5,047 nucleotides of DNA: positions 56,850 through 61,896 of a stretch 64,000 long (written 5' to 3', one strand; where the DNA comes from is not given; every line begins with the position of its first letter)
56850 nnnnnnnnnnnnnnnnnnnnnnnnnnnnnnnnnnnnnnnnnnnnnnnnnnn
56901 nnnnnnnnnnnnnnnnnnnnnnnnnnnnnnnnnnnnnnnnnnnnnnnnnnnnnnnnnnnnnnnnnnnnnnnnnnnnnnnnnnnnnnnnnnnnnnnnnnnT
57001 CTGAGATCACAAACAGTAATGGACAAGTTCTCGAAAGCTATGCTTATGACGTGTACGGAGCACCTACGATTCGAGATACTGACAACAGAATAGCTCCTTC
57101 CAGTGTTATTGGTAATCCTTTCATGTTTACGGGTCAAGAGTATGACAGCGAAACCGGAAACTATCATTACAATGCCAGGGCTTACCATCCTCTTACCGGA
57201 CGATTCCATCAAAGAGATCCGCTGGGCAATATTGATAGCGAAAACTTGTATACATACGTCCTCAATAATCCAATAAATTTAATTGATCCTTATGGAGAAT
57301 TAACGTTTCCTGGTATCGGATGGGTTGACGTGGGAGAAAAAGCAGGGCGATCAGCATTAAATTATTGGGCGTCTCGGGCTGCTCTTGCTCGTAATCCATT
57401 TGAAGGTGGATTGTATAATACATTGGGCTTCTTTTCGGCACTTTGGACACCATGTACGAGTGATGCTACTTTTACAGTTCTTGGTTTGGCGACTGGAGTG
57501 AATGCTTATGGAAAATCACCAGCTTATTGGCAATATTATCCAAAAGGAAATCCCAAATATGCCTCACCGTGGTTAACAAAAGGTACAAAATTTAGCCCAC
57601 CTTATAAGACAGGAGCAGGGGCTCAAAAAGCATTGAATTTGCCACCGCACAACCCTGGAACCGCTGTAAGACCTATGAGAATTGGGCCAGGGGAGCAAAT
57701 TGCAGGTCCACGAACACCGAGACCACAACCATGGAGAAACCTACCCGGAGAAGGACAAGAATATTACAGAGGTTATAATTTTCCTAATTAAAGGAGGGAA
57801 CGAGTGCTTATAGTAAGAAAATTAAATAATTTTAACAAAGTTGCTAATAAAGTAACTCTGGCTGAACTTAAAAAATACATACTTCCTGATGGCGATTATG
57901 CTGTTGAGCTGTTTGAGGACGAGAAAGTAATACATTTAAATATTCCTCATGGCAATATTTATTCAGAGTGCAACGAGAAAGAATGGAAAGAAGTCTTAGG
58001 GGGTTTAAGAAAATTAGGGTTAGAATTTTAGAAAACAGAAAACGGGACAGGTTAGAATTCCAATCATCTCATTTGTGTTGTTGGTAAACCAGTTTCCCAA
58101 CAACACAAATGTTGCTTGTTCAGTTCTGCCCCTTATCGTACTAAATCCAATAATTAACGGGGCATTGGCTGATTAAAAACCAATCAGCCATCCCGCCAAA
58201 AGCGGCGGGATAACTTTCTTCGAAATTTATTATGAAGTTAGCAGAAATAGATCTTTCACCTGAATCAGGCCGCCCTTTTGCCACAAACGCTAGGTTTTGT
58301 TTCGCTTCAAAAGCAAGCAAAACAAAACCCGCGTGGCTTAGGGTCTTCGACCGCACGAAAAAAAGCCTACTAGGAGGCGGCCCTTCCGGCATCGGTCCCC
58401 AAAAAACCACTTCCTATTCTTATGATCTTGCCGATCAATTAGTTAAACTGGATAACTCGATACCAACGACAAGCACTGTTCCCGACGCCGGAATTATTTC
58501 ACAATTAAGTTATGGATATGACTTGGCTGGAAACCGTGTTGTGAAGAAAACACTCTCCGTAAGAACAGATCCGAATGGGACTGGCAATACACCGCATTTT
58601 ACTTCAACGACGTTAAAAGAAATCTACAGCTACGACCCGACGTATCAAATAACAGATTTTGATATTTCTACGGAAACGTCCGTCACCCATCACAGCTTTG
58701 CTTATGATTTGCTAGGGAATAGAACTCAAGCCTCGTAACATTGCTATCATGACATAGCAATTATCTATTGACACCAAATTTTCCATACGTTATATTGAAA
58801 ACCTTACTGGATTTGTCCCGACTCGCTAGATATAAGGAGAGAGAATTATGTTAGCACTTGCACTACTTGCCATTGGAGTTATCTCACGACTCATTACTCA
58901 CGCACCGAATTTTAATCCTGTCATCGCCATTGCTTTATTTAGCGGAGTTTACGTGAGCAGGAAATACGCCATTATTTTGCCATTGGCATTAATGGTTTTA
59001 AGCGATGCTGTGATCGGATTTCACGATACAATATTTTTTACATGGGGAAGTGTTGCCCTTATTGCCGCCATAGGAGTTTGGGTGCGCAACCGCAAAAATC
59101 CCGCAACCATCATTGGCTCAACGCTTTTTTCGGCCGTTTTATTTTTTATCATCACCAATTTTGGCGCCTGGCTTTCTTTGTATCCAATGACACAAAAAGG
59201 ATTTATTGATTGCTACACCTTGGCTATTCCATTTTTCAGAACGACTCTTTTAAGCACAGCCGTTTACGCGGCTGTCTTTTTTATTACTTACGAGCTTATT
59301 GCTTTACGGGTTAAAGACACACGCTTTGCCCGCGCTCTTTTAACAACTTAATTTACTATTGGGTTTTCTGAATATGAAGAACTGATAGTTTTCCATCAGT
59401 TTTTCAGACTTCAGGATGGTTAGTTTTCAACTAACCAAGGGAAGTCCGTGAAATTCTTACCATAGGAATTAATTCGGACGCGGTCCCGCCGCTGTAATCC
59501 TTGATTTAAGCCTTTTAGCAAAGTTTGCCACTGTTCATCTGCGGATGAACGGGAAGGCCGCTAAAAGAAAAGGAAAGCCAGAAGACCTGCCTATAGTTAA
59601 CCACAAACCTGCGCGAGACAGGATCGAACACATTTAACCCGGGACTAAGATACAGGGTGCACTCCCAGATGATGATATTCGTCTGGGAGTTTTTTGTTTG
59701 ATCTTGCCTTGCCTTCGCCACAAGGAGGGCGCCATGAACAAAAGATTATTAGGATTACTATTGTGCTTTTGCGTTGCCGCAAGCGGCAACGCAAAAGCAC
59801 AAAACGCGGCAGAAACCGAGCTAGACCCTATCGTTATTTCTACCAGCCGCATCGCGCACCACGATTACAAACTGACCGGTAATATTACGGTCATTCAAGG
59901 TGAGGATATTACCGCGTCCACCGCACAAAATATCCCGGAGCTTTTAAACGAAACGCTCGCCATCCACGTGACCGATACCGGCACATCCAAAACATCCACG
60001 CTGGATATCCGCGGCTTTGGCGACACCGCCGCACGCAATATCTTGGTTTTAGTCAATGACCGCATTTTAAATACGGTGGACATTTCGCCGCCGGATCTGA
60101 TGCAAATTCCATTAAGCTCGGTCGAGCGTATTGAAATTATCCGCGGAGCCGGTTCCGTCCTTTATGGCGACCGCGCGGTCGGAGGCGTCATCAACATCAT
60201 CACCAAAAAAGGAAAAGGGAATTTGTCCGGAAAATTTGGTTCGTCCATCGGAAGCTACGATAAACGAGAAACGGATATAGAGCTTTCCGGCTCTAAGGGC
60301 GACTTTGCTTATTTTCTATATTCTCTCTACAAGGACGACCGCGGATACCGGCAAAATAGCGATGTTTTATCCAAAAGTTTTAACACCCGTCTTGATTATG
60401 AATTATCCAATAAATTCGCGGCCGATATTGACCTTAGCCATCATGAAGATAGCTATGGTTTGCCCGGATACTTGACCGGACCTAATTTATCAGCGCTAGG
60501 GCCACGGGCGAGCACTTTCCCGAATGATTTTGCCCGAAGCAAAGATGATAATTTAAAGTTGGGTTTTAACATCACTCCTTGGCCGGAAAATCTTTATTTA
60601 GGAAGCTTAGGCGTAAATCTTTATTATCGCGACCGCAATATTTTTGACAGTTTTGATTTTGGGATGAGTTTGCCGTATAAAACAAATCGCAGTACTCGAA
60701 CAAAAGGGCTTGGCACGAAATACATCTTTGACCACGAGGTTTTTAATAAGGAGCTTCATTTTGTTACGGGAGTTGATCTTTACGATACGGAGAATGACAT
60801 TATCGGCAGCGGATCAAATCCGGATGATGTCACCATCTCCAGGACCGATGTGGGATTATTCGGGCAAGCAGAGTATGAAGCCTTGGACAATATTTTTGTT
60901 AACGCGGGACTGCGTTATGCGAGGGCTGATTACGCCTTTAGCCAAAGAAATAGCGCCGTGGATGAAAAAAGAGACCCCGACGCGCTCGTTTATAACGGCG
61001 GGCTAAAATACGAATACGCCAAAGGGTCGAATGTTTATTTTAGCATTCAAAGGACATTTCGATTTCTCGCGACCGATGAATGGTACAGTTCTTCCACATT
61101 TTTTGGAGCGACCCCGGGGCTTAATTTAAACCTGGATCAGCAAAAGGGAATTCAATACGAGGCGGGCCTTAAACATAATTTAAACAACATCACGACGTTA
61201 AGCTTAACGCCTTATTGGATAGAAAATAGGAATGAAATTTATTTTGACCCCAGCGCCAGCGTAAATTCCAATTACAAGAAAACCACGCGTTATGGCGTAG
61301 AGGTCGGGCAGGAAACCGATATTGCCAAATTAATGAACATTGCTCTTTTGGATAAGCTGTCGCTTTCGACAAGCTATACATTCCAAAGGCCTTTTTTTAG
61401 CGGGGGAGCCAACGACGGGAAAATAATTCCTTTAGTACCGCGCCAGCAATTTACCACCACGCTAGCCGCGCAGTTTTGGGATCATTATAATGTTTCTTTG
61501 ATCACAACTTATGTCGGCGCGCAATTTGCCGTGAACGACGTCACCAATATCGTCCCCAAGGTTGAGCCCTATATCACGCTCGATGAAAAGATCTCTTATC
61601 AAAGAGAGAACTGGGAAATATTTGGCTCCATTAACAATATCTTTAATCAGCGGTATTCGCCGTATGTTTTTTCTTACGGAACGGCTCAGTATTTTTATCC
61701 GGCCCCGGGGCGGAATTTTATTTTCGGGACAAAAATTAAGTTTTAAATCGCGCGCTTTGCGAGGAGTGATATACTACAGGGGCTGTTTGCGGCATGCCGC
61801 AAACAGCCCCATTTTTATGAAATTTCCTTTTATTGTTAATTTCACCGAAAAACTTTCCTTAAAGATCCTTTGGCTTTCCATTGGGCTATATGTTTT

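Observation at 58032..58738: Orphan duplicate of an internal Rhs core segment behind a hairpin-rich spacer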

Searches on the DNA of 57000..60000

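Call 10: search_rna_families(source=window, start=57000, end=60000, threshold=evalue, max_evalue=1)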
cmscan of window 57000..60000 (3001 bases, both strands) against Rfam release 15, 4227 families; matches with E-value up to 1: 1.
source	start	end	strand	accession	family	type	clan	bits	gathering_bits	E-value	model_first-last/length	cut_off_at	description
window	59396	59608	+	RF00174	Cobalamin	Cis-reg; riboswitch;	CL00101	81.3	31.5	8.9e-20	1-189/189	no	Cobalamin riboswitch aptamer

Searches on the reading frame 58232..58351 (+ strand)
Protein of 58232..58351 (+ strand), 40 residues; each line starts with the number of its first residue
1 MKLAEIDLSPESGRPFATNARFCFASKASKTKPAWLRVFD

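Call 30: search_protein_families(library=pfam, proteins=[window:58232-58351:+], max_evalue=10)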
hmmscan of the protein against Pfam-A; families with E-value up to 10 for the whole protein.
window:58232-58351:+ (40 aa): 0 families

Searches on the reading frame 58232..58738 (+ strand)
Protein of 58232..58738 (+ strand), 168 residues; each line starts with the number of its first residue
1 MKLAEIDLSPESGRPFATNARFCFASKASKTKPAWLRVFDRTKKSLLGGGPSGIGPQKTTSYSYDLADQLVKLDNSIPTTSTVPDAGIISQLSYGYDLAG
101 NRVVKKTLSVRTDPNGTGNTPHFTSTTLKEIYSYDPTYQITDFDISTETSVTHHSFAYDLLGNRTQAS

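Call 5: search_protein_families(library=pfam, proteins=[window:58232-58738:+], max_evalue=0.01)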
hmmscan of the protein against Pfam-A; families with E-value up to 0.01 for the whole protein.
window:58232-58738:+ (168 aa): 1 family
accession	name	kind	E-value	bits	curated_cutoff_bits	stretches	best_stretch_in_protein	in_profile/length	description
PF05593.20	RHS_repeat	-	2.4e-05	25.1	22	0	58-73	16-31/38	RHS Repeat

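Call 12: find_encoding_contigs(protein=window:58232-58738:+, flank=10000, max_places=10)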
Protein window:58232-58738:+ (168 aa): 2 contigs read that carry it; 1 place shown.
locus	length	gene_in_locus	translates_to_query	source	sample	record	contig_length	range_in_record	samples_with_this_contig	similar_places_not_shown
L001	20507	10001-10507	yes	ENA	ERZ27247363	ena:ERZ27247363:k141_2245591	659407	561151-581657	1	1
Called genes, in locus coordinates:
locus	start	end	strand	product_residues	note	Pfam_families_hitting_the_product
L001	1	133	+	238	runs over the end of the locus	PF03740:PdxJ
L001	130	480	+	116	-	PF01648:ACPS, PF22624:AASDHPPT_N (weak)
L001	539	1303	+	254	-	PF01256:Carb_kinase, PF08543:Phos_pyr_kin (weak), PF02110:HK (faint)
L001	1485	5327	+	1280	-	PF28492:Beta_helix_4, PF13585:CHU_C (faint), PF28492:Beta_helix_4, PF13229:Beta_helix, PF13860:FlgD_ig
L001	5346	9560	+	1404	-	PF20148:DUF6531, PF25023:TEN_YD-shell (weak), PF05593:RHS_repeat, PF25023:TEN_YD-shell (weak), PF05593:RHS_repeat, PF25023:TEN_YD-shell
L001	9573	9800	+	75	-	-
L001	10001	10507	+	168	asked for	PF05593:RHS_repeat (faint)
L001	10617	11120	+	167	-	PF20221:DUF6580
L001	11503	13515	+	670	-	PF07715:Plug, PF00593:TonB_dep_Rec_b-barrel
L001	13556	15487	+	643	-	PF09852:DUF2079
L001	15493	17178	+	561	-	PF07021:MetW (weak), PF13489:Methyltransf_23, PF13649:Methyltransf_25, PF13847:Methyltransf_31, PF08241:Methyltransf_11, PF08242:Methyltransf_12, PF00535:Glycos_transf_2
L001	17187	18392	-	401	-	PF00365:PFK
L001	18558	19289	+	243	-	PF00005:ABC_tran, PF13304:AAA_21 (weak)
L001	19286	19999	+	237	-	PF01061:ABC2_membrane, PF12679:ABC2_membrane_2, PF12730:ABC2_membrane_4 (weak), PF13346:ABC2_membrane_5, PF12698:ABC2_membrane_3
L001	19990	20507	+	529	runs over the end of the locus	PF23357:DUF7088 (weak), PF09822:ABC_transp_aux, PF23355:IFT52_GIFT (faint)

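Call 14: find_homologous_proteins(query=window:58232-58735:+, max_evalue=0.00001)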
Query window:58232-58735:+ (168 aa): 1 proteins with E <= 0.00001 among 55 candidates.
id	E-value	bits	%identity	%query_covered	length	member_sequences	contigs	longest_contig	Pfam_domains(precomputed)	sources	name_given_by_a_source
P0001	2.0e-106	371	100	100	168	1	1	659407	PF05593.20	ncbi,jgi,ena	ncbi:MAG: hypothetical protein WC676_06605 [Candidatus Omnitrophota bacterium]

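Call 31: search_protein_families(library=ncbifam, proteins=[window:58232-58735:+], max_evalue=0.01)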
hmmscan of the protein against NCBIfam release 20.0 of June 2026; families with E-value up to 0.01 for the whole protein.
window:58232-58735:+ (168 aa): 1 family
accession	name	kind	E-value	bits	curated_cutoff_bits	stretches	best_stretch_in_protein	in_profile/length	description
TIGR01643.1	YD_repeat_2x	repeat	0.00056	20.3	15.8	0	58-71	16-29/42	YD repeat-containing protein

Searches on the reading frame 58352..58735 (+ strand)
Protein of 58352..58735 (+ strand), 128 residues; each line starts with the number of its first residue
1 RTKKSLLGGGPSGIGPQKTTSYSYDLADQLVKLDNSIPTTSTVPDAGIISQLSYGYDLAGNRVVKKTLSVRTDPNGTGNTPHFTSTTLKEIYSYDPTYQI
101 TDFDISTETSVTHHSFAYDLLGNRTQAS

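Call 19: find_related_loci(query=window:58352-58735:+, collection=metagenome_contigs, flank=8000)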
Query window:58352-58735:+ (128 aa) in metagenome_contigs; peptide patterns used: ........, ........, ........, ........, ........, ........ (x = any residue, [..] = any of these).
599 stretches matched a pattern (row limit reached: there are more); 70 encode a relative of the query (tblastn E <= 1e-3); 70 distinct loci.
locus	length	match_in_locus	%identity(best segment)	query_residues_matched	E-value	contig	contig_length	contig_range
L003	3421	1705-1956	33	11-125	1e-9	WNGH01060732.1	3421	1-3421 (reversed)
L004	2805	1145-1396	33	11-125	1e-9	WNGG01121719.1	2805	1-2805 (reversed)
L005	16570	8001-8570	34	5-128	5e-9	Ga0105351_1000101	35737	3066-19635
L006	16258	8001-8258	34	6-128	3e-7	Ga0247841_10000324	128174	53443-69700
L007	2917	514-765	33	11-124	4e-7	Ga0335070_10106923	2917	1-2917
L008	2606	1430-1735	34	20-107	7e-7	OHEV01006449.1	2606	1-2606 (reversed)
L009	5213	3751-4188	31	19-128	9e-7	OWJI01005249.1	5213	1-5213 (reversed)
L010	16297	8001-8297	31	20-125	2e-6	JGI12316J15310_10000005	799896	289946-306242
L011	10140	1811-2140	31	19-126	2e-6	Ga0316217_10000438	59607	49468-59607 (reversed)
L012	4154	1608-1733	46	21-66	2e-6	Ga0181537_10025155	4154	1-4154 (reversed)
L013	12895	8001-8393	32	11-128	4e-6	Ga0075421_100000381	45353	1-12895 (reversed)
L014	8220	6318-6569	32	11-124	4e-6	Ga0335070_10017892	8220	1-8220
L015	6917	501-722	31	49-123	3e-6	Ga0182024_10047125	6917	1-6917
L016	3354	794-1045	33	11-124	4e-6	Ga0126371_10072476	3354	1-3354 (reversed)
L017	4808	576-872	30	12-128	4e-6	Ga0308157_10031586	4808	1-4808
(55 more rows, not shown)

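Call 20: find_related_loci(query=window:58352-58735:+, collection=genome_contigs, flank=8000)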
Query window:58352-58735:+ (128 aa) in genome_contigs; peptide patterns used: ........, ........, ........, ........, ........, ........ (x = any residue, [..] = any of these).
600 stretches matched a pattern (row limit reached: there are more); 37 encode a relative of the query (tblastn E <= 1e-3); 37 distinct loci.
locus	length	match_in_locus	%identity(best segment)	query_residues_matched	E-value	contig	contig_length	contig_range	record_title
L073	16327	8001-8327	30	16-127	5e-8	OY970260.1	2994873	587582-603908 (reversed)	MAG: uncultured Solirubrobacterales bacterium isolate MFD10007.bin.c.5 genome assembly, chromosome: 1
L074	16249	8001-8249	38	20-125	2e-7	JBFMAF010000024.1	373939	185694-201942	MAG: Acidobacteriota bacterium isolate MAG131 MAG131_24, whole genome shotgun sequence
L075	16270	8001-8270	32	13-126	3e-7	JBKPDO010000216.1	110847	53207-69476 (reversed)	MAG: bacterium isolate GB_EKS_MAG_00022 GB_EKS_000000535816, whole genome shotgun sequence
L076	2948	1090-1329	33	17-126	4e-7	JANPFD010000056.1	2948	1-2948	MAG: Myxococcales bacterium isolate VAR_78_concoct_94_sub VAR_78_k141_3840773, whole genome shotgun sequence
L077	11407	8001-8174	44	2-72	4e-7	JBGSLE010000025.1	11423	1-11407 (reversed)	MAG: Pontiella sp. isolate JTS-AC199 k141_3766882, whole genome shotgun sequence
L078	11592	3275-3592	31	20-126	2e-6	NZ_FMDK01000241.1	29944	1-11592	Streptomyces sp. MnatMP-M17, whole genome shotgun sequence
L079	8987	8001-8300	30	9-126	1e-6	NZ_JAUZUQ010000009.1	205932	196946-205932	Acidovorax sp. PRC11 9, whole genome shotgun sequence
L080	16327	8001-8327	29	17-126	2e-6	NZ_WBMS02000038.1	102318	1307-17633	Actinomadura physcomitrii strain LD22 Scaffold38, whole genome shotgun sequence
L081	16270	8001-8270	31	15-126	2e-6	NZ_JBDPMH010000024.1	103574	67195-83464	Plantactinospora sp. B24E8 B24E8_contig_24, whole genome shotgun sequence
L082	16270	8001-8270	35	15-126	3e-6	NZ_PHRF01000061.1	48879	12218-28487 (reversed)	Streptomyces sp. L-9-10 contig_063, whole genome shotgun sequence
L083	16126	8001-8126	44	17-75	6e-6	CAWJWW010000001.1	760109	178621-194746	MAG: uncultured Gaiellaceae bacterium isolate MFD01275.bin.2.3 genome assembly, contig: contig_12590, whole genome shotg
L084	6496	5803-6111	32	21-127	7e-6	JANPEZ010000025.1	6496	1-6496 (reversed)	MAG: Actinomycetes bacterium isolate VAR_78_metabat_129 VAR_78_k141_3006472, whole genome shotgun sequence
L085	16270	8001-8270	35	15-126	7e-6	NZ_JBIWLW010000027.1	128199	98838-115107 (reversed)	Streptomyces sp. NPDC102274 NPDC102274_410_E4.ctg-0027, whole genome shotgun sequence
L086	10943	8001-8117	46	18-62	1e-5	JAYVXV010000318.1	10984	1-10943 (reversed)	MAG: Holophagaceae bacterium isolate GL85_DN_metabinner_16 GL85_DN_metabinner_16_317, whole genome shotgun sequence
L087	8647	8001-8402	42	18-128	1e-5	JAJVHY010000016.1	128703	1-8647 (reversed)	MAG: Verrucomicrobiia bacterium isolate Bin_23R c_000000000668, whole genome shotgun sequence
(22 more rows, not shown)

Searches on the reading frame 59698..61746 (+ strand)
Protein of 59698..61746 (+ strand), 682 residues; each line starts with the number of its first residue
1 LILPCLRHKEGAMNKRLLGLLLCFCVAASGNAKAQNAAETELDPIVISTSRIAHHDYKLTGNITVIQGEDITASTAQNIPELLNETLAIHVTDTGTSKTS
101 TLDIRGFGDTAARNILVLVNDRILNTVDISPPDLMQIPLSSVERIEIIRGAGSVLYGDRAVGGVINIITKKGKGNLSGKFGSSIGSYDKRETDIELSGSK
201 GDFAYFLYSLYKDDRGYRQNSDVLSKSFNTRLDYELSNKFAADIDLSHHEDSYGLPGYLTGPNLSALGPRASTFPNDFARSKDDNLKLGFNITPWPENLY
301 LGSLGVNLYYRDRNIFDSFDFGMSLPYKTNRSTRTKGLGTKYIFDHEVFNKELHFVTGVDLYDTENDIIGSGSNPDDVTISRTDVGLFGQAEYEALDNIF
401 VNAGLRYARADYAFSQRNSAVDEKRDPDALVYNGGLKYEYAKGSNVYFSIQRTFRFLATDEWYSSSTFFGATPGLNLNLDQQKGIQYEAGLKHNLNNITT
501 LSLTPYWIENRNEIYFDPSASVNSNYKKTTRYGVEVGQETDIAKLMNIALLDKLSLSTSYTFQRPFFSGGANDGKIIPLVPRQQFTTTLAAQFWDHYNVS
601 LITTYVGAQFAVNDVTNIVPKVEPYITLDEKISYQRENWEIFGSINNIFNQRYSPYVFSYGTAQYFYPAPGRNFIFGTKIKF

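Call 5: search_protein_families(library=pfam, proteins=[window:59698-61746:+], max_evalue=0.01)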
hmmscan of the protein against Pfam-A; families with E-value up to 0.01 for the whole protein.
window:59698-61746:+ (682 aa): 3 families
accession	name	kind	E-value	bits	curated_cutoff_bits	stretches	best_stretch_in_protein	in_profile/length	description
PF00593.30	TonB_dep_Rec_b-barrel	-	6.7e-37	128.8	27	1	247-648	31-436/436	TonB dependent receptor-like, beta-barrel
PF07715.20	Plug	-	1.1e-20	74.6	23.9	1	58-164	4-107/107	TonB-dependent Receptor Plug Domain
PF13505.12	OMP_b-brl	-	0.0015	19.1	28.7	1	381-501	40-146/175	Outer membrane protein beta-barrel domain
